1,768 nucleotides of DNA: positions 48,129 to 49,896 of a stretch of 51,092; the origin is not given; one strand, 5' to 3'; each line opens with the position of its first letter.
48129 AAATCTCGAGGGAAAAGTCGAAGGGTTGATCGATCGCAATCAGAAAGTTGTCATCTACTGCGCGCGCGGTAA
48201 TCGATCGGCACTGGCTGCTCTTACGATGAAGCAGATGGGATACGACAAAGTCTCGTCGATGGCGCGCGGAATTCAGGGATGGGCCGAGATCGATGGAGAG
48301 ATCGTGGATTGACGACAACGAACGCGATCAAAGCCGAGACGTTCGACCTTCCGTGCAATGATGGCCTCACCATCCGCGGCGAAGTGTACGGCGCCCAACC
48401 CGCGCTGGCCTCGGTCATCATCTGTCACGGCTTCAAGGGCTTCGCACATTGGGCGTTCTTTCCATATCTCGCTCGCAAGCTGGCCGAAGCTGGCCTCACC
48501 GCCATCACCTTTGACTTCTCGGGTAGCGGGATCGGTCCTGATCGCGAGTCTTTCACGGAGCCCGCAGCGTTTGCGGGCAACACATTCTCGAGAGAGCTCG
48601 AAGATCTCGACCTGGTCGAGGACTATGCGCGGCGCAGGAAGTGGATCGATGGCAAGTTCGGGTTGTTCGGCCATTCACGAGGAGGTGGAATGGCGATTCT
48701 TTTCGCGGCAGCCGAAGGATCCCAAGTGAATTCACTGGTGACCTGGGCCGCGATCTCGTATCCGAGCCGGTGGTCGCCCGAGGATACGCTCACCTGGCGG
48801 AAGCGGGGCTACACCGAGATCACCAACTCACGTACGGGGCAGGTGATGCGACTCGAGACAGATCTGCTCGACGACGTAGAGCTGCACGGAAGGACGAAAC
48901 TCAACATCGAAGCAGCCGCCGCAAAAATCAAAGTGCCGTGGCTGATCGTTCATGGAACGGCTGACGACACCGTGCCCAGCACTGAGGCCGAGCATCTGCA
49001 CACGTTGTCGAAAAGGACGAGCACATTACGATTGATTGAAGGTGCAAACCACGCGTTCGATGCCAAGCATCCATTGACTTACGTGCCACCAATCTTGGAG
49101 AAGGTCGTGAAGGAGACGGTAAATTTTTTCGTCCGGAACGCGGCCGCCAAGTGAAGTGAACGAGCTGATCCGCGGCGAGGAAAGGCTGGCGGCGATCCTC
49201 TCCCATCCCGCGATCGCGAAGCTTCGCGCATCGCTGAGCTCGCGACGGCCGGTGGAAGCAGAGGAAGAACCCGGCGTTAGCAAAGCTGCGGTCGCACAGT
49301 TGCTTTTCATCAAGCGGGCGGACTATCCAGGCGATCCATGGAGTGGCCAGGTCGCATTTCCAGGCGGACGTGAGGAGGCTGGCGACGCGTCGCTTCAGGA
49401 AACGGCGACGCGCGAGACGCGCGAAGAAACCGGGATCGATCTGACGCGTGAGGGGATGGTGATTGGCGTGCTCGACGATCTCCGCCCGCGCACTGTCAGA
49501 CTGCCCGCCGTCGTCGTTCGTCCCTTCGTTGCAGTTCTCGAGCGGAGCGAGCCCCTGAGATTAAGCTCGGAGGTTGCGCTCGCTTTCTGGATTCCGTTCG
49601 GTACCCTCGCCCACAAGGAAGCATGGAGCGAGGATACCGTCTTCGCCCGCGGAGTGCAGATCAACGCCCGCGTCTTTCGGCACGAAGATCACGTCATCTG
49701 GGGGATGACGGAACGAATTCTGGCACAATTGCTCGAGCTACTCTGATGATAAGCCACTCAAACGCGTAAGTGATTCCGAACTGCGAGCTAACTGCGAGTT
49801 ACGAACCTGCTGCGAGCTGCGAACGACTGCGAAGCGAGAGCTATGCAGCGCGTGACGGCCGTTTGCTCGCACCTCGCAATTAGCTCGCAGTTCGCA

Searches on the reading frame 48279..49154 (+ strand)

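Call 9: search_protein_families(library=pfam, proteins=[window:48279-49154:+], max_evalue=0.001)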
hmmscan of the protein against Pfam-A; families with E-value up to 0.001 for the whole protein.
window:48279-49154:+ (291 aa): 11 families
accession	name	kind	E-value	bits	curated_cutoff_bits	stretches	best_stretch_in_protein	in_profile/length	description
PF12146.15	Hydrolase_4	-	8.4e-18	65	27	2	42-161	3-112/239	Serine aminopeptidase, S33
PF00561.26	Abhydrolase_1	-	2.8e-14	53.8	25.8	1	46-168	3-112/245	alpha/beta hydrolase fold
PF01738.24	DLH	-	2e-13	50.9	21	2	200-285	125-214/217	Dienelactone hydrolase family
PF12697.13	Abhydrolase_6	-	3.3e-11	44.7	26.3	1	46-260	1-206/217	Alpha/beta hydrolase family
PF02129.25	Peptidase_S15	-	1.5e-07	31.8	23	0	103-180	73-151/262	X-Pro dipeptidyl-peptidase (S15 family)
PF00326.27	Peptidase_S9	-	4.8e-07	29.9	22.6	1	97-260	35-189/213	Prolyl oligopeptidase family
PF20408.4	Abhydrolase_11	-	3.4e-05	24.1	27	0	215-263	124-170/193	Alpha/beta hydrolase domain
PF12695.13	Abhydrolase_5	-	4.5e-05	23.7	27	0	126-163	58-92/164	Alpha/beta hydrolase family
PF20434.5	BD-FAE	-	0.00018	21.5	26.8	1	125-242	89-213/215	BD-FAE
PF00756.26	Esterase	-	0.00021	21.6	22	1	123-267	116-238/251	Putative esterase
PF03959.19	FSH1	-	0.00024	21.3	21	0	105-249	84-191/211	Serine hydrolase (FSH1)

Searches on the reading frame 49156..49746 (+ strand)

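Call 9: search_protein_families(library=pfam, proteins=[window:49156-49746:+], max_evalue=0.001)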
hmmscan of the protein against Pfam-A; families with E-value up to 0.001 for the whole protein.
window:49156-49746:+ (196 aa): 1 family
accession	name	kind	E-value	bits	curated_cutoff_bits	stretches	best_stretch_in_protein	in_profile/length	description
PF00293.34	NUDIX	-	8.6e-14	52.1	21.1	1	48-159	16-126/134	NUDIX domain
